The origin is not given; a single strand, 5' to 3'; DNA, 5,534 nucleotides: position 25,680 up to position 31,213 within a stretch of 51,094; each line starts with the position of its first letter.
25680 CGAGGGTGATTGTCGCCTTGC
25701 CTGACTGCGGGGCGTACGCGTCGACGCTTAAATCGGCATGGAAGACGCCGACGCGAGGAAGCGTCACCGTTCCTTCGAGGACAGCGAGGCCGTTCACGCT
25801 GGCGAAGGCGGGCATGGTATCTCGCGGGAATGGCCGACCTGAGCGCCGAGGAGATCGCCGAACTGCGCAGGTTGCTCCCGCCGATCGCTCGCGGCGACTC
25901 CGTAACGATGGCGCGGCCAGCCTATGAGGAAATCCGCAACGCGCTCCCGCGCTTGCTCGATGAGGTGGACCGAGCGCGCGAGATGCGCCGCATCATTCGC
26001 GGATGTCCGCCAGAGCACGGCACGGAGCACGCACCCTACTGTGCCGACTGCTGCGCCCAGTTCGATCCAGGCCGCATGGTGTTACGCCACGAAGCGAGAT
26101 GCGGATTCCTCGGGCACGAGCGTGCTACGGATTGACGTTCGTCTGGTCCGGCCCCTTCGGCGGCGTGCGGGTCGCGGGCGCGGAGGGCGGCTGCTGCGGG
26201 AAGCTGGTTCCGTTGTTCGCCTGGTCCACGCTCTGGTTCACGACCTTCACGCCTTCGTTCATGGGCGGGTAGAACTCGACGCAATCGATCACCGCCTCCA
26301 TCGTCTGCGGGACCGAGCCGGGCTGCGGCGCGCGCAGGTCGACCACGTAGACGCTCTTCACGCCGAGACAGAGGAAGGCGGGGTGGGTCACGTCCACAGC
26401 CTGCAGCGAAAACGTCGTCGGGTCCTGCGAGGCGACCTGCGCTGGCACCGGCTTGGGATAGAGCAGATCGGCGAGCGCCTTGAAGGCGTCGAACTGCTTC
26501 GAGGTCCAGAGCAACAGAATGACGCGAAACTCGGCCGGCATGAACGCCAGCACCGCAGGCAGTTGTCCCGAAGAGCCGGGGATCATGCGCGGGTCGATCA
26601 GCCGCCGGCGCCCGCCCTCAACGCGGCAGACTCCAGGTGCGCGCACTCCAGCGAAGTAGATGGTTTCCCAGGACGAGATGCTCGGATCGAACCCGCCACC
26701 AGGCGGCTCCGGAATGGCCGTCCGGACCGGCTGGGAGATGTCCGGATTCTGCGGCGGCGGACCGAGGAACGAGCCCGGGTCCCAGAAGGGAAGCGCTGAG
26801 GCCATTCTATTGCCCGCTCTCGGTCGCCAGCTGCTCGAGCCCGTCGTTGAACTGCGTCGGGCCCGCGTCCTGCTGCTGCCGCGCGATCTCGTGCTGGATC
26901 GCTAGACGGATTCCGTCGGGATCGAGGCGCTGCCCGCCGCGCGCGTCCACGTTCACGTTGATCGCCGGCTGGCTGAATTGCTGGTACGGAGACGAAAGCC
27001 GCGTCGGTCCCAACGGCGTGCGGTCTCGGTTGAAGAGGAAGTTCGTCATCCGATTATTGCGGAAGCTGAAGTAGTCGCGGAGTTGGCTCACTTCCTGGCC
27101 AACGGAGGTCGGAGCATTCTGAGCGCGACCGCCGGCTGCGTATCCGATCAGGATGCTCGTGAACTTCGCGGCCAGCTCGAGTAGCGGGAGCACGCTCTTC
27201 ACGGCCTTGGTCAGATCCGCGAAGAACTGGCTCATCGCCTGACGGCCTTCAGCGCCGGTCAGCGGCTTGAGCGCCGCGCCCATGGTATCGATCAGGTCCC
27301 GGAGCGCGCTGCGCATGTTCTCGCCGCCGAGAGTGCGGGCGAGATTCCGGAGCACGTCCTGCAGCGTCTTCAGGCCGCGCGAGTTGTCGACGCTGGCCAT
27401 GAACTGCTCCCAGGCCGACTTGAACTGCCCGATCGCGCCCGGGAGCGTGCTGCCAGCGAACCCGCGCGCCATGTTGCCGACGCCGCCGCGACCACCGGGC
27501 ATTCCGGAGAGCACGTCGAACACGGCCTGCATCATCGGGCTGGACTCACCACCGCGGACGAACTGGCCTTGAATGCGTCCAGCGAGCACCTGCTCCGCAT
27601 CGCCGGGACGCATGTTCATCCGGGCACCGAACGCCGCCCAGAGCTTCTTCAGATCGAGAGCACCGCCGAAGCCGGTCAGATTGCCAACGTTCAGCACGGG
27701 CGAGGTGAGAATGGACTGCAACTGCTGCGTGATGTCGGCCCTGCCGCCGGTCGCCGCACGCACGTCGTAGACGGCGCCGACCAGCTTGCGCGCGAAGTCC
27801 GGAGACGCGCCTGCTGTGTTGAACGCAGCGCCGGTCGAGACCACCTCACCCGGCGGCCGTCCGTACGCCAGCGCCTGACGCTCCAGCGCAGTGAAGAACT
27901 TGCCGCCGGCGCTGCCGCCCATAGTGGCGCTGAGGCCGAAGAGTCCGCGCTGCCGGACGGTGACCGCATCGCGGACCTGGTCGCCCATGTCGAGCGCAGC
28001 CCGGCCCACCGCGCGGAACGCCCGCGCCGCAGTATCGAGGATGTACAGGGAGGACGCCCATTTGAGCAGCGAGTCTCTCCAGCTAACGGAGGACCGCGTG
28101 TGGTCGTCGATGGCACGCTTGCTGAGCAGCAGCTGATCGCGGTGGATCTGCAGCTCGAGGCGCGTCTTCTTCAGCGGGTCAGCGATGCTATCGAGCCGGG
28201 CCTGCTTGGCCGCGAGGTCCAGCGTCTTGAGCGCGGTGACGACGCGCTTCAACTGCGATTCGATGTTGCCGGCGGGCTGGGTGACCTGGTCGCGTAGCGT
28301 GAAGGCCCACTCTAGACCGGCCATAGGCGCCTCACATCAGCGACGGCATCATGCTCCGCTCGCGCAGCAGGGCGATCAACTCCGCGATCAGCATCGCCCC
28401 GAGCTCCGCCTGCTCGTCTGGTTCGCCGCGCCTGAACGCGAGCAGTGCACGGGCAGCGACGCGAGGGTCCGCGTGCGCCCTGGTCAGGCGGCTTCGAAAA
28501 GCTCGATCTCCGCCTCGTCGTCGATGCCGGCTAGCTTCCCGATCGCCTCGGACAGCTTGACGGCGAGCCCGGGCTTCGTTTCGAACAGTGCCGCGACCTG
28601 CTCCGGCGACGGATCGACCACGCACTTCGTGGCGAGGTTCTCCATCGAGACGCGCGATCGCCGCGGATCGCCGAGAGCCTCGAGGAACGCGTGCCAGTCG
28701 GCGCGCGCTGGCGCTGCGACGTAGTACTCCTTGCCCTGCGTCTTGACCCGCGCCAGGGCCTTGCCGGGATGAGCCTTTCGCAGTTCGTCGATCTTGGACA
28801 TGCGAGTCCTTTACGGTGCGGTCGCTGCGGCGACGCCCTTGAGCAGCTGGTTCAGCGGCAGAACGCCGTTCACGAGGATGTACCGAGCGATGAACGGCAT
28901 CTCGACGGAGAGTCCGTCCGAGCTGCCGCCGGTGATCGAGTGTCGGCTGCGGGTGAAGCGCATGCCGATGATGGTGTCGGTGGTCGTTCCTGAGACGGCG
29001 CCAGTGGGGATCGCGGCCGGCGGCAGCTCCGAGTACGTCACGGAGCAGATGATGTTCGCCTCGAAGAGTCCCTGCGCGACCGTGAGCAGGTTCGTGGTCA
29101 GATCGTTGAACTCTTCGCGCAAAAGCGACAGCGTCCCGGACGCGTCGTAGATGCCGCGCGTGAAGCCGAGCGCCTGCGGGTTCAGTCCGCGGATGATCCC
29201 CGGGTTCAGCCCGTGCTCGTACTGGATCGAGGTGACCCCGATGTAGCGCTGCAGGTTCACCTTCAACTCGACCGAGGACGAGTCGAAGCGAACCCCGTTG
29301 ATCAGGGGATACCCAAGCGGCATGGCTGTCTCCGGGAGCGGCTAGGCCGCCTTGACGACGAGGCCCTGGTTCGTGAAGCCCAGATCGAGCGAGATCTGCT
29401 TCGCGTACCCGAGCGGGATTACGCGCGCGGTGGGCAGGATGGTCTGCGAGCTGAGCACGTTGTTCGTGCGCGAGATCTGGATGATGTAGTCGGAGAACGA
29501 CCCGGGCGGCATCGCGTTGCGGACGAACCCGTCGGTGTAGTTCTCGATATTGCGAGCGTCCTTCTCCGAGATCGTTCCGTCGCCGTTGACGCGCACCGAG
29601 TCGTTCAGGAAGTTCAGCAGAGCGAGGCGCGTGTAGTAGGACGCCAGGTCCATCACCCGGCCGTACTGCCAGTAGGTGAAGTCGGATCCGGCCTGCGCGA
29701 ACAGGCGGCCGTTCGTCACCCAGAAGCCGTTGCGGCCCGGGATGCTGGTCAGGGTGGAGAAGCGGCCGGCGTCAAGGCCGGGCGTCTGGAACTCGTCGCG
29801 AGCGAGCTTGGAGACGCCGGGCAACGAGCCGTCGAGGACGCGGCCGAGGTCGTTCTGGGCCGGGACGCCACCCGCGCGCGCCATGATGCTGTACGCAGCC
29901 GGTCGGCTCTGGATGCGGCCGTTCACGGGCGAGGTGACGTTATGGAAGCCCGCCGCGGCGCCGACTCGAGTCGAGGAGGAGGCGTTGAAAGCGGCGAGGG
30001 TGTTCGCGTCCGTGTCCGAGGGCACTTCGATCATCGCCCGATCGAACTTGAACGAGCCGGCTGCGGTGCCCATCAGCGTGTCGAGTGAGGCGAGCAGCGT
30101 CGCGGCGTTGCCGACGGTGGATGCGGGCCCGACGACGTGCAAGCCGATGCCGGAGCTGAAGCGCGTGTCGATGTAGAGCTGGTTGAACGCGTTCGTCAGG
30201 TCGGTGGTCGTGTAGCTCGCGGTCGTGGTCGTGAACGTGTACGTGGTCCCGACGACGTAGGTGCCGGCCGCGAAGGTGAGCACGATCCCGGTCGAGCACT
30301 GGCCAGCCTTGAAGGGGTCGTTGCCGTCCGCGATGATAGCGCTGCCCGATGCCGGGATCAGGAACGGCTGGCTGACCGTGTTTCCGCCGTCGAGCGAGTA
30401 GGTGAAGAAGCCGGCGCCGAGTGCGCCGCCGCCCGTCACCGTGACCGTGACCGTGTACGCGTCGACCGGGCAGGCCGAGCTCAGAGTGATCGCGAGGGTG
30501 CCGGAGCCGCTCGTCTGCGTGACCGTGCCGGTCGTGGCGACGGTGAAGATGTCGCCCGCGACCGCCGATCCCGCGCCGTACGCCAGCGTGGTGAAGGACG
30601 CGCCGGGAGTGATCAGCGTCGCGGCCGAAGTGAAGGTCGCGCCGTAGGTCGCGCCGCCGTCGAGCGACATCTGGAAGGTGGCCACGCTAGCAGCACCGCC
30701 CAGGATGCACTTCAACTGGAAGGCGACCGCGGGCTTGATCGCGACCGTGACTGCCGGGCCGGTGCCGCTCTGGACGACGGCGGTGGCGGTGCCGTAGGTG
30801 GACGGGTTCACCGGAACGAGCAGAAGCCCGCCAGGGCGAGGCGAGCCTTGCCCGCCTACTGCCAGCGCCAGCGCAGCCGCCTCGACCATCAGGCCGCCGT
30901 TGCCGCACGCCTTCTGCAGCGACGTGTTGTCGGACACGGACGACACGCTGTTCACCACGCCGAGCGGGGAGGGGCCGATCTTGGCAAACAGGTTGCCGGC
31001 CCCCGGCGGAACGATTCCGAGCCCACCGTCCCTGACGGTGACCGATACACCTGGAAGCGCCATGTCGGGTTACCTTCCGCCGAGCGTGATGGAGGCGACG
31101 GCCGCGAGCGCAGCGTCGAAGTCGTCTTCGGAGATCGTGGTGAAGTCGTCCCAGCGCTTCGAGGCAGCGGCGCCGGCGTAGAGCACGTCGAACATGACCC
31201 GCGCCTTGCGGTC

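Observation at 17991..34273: Four small plus-strand genes embedded antisense in the minus-strand virion/lysis operon, all with the same convergent-overlap geometry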

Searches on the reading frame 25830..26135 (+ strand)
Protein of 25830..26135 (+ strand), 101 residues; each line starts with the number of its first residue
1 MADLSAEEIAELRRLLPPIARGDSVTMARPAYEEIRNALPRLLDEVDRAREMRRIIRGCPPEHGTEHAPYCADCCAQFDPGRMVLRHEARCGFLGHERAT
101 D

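Call 5: search_protein_families(library=pfam, proteins=[window:25830-26135:+], max_evalue=1)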
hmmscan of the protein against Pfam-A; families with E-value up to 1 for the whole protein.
window:25830-26135:+ (101 aa): 1 family
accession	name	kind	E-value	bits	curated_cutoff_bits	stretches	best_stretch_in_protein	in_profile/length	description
PF01474.22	DAHP_synth_2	-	0.095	11.6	27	1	5-65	293-352/438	Class-II DAHP synthetase family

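Call 6: search_protein_families(library=phrogs, proteins=[window:25830-26135:+], max_evalue=1)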
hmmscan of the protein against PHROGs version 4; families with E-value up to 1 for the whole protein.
window:25830-26135:+ (101 aa): 1 family
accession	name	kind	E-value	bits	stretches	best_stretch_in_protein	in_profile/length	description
phrog_722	-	unknown function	0.036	14.9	1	6-72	124-185/198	-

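Call 21: find_homologous_proteins(query=window:25830-26135:+, max_evalue=0.01)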
Query window:25830-26135:+ (101 aa): 5 proteins with E <= 0.01 among 57 candidates.
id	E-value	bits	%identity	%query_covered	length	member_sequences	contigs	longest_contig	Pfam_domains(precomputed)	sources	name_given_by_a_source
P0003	8.4e-62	223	100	100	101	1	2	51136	-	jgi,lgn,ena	-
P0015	1.4e-18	85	51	95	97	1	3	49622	-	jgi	jgi:hypothetical protein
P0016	3.2e-16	77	48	100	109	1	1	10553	-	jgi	jgi:hypothetical protein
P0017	2.5e-15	74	49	98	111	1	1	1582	-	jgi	-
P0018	8.3e-4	37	57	42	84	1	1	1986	-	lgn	-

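Call 24: find_encoding_contigs(protein=P0015, flank=10000, max_places=3)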
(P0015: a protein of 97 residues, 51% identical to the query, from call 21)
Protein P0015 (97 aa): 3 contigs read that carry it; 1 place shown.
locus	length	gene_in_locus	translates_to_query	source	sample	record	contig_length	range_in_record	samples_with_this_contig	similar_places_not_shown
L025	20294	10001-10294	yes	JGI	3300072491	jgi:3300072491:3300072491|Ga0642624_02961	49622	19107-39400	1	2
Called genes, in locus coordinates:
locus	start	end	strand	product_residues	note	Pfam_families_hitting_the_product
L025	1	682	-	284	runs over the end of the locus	-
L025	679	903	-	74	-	-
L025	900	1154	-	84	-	-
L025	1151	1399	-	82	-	-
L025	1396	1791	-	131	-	-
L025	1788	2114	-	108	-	-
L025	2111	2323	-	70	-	-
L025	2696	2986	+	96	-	-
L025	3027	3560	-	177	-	PF13560:HTH_31 (weak), PF01381:HTH_3, PF13443:HTH_26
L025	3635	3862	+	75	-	PF13560:HTH_31 (weak), PF01381:HTH_3, PF20432:Xre-like-HTH (weak)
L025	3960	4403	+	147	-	-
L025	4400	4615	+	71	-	-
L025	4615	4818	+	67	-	-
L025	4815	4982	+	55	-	-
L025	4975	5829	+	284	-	PF01507:PAPS_reduct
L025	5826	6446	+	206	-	PF13489:Methyltransf_23 (weak)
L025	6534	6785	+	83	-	-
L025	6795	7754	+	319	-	-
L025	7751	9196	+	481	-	PF00772:DnaB, PF01695:IstB_IS21, PF03796:DnaB_C, PF13481:AAA_25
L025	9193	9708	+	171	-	-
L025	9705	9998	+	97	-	-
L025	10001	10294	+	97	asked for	-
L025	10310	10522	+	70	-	-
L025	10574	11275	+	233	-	-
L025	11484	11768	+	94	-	-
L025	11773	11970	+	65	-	-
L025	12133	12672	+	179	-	-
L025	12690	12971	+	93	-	-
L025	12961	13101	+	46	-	-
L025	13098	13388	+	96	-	-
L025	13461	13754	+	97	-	-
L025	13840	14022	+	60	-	-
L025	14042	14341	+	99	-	-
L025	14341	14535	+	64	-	-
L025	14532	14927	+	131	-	-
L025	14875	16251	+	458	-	PF03237:Terminase_6N, PF17289:Terminase_6C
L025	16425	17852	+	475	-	PF06074:Portal_Mu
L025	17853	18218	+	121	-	-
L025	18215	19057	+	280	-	-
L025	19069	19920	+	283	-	-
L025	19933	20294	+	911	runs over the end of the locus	-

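Call 37: find_encoding_contigs(protein=window:25830-26135:+, flank=10000, max_places=3)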
Protein window:25830-26135:+ (101 aa): 3 contigs read that carry it; 1 place shown.
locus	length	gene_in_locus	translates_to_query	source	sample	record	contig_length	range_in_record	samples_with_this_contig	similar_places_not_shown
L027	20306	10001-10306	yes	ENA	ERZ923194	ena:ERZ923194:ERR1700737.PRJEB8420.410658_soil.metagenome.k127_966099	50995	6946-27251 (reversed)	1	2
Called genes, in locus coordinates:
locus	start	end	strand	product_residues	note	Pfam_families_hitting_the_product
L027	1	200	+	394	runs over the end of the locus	PF00589:Phage_integrase (faint)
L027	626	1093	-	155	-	-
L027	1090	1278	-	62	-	-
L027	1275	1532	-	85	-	-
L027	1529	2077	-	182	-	PF00182:Glyco_hydro_19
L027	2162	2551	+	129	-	-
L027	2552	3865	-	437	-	-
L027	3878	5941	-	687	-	PF13385:Laminin_G_3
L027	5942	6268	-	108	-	-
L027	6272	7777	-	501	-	PF04865:Baseplate_J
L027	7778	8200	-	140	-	PF10934:Sheath_initiator (weak)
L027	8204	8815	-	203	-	-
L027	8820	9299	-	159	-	-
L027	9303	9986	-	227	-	-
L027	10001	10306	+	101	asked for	-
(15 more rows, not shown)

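Call 47: search_protein_families(library=padloc, proteins=[window:25830-26135:+], max_evalue=1)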
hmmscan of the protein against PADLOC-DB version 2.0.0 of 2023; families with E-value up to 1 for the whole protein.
window:25830-26135:+ (101 aa): 0 families

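Call 73: find_encoding_contigs(protein=P0017, flank=5000, max_places=3)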
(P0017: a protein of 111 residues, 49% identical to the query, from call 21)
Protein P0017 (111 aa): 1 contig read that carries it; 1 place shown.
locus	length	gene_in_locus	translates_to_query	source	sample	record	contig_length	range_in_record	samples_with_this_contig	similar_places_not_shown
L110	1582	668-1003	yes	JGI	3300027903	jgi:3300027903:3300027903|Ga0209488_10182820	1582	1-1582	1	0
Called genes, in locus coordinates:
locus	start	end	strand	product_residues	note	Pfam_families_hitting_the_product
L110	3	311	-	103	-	?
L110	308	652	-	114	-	-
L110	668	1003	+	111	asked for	-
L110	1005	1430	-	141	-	-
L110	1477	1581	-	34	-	?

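Call 78: search_dna_similar(query=window:25830-26135:+, collection=phages, mode=protein, max_evalue=0.01, max_rows=10)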
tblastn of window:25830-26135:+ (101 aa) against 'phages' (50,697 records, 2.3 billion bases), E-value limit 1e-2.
No match.

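Call 84: search_protein_families(library=ncbifam, proteins=[window:25830-26135:+], max_evalue=0.01)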
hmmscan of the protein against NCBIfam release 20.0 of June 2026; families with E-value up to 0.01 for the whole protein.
window:25830-26135:+ (101 aa): 0 families

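Call 95: find_encoding_contigs(protein=P0018, flank=3000, max_places=2)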
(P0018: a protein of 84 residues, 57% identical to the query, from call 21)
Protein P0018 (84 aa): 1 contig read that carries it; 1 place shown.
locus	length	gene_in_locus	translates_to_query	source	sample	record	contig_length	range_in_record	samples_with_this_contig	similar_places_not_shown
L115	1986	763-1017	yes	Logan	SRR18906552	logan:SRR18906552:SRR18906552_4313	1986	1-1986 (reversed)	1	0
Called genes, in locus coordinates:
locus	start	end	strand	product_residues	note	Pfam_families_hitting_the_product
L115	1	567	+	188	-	?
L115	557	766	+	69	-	-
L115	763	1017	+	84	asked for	-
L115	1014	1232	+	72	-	-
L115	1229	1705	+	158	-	-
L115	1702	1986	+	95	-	?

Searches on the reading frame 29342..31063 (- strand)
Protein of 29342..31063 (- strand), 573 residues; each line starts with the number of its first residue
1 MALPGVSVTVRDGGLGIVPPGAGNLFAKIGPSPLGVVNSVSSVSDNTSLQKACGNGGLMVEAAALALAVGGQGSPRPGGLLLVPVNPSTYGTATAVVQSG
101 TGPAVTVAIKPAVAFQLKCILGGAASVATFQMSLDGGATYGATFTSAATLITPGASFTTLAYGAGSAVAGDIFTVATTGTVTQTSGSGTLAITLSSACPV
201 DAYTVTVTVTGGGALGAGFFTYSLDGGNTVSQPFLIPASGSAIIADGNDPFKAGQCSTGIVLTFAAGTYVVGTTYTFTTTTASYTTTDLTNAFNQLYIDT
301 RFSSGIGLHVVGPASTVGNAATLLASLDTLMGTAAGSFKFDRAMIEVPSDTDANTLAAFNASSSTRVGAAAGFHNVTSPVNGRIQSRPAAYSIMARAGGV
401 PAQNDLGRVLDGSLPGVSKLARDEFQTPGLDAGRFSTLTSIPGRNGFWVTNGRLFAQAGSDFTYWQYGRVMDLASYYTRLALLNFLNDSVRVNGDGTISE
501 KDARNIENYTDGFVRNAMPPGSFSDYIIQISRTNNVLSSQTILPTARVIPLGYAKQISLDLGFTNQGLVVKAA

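Call 8: search_protein_families(library=phrogs, proteins=[window:29342-31063:-], max_evalue=0.001)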
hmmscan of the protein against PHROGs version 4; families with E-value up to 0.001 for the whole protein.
window:29342-31063:- (573 aa): 1 family
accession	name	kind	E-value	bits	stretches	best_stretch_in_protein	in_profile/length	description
phrog_907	-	tail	1.6e-22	81.1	1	1-566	1-373/376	tail sheath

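Call 86: find_related_loci(query=window:29342-31063:-, collection=metagenome_contigs, flank=10000)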
Query window:29342-31063:- (573 aa) in metagenome_contigs; peptide patterns used: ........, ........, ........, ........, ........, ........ (x = any residue, [..] = any of these).
115 stretches matched a pattern, but none encodes a relative of the query by tblastn (E <= 1e-3).

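Call 88: find_related_loci(query=A6, collection=metagenome_contigs, flank=10000)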
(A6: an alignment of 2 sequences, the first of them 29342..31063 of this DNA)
Query A6 (573 aa) in metagenome_contigs; peptide patterns used: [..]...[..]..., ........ (x = any residue, [..] = any of these).
118 stretches matched a pattern; 1 encode a relative of the query (tblastn E <= 1e-3); 1 distinct loci.
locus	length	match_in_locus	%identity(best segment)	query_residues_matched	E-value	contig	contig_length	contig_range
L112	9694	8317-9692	70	1-464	7e-173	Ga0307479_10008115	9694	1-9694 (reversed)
